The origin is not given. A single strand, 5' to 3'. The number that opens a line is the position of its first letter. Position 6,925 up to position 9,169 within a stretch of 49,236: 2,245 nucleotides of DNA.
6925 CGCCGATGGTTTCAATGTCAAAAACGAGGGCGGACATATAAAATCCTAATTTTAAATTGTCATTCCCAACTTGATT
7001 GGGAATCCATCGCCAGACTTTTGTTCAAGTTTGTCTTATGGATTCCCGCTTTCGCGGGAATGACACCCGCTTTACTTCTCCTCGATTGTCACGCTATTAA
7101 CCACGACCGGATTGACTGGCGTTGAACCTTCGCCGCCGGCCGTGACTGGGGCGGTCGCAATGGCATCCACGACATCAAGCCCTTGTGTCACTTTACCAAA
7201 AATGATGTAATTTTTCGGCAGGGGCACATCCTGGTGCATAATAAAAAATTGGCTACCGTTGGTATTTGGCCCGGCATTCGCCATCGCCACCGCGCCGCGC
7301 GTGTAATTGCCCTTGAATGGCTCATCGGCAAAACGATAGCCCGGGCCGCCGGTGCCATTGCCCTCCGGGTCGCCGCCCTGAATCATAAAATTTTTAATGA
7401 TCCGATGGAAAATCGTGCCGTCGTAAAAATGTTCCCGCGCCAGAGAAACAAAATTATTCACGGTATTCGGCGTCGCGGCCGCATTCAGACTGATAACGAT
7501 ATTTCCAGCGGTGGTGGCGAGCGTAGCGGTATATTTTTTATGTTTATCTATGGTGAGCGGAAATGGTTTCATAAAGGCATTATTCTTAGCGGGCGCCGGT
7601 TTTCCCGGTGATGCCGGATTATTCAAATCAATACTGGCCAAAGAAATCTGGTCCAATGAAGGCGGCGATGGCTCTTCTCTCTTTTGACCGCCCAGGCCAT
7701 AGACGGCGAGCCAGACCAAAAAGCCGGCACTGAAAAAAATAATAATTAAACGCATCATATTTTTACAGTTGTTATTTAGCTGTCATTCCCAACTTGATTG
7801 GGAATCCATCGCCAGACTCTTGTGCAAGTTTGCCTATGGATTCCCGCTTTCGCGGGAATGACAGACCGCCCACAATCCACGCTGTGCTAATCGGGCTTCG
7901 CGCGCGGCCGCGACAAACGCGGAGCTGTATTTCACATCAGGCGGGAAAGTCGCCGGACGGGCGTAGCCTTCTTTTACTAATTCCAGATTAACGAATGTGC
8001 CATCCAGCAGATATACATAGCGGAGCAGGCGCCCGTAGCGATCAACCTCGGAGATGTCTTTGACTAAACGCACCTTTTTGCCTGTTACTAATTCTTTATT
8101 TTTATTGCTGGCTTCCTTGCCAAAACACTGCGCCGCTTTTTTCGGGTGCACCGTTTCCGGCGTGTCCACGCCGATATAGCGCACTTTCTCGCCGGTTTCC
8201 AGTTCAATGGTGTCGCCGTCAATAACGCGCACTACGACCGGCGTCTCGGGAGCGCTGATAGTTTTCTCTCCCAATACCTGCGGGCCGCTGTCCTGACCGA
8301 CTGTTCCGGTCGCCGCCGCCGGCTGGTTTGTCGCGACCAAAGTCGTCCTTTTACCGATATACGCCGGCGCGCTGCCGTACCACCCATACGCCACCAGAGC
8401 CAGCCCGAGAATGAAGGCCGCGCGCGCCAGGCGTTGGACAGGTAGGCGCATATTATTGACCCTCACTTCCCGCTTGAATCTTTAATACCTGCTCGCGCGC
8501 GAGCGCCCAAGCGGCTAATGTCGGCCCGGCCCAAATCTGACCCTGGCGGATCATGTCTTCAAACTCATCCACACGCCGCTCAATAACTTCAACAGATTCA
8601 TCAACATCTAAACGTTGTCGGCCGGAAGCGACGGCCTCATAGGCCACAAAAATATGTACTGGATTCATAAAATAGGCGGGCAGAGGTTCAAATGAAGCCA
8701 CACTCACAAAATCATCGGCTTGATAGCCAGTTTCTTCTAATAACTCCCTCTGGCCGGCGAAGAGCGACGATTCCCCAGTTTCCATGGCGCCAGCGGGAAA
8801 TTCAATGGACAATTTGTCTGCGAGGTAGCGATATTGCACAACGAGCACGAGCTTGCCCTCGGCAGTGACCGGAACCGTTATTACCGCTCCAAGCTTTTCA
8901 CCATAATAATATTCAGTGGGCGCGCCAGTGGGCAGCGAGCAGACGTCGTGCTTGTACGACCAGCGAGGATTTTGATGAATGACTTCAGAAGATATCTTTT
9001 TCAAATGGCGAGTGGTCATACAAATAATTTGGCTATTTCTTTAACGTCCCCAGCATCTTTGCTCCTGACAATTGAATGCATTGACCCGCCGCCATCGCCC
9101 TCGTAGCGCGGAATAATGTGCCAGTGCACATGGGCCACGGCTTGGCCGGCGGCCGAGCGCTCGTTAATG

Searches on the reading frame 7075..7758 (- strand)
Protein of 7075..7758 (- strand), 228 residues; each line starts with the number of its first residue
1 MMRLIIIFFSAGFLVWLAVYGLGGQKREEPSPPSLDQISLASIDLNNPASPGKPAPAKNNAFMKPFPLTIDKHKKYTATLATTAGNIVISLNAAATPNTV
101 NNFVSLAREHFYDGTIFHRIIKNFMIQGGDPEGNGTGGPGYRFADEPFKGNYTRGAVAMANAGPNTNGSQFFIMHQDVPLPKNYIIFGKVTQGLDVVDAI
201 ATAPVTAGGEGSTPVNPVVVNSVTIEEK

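Call 70: search_protein_families(library=pfam, proteins=[window:7075-7758:-], max_evalue=0.00001)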
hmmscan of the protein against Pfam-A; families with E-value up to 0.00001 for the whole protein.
window:7075-7758:- (228 aa): 1 family
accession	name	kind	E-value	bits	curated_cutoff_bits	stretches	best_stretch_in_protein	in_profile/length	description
PF00160.26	Pro_isomerase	-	1.5e-42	146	21.7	1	79-224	3-158/159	Cyclophilin type peptidyl-prolyl cis-trans isomerase/CLD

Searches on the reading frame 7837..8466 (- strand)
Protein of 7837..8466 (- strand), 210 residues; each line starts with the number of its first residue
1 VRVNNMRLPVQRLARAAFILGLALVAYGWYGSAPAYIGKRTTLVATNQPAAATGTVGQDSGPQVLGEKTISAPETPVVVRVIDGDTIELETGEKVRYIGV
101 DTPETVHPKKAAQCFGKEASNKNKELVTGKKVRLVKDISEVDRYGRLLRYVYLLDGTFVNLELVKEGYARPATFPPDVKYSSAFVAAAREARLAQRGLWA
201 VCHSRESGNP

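Call 70: search_protein_families(library=pfam, proteins=[window:7837-8466:-], max_evalue=0.00001)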
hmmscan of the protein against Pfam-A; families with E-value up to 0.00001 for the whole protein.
window:7837-8466:- (210 aa): 1 family
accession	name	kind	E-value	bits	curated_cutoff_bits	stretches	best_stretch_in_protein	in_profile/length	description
PF00565.23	SNase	-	3.1e-26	92.4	21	1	94-200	1-106/107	Staphylococcal nuclease homologue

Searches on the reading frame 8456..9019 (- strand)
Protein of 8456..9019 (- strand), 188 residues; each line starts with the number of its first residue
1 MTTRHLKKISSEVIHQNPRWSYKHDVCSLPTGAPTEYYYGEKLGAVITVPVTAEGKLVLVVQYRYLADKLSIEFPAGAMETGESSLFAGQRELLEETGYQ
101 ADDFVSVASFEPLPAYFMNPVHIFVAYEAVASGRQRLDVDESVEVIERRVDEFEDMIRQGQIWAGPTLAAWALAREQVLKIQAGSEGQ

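Call 70: search_protein_families(library=pfam, proteins=[window:8456-9019:-], max_evalue=0.00001)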
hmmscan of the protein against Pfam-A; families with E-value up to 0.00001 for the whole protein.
window:8456-9019:- (188 aa): 1 family
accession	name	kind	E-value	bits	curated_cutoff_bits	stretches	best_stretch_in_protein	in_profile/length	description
PF00293.34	NUDIX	-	2.2e-12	47.6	21.1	1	45-161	5-124/134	NUDIX domain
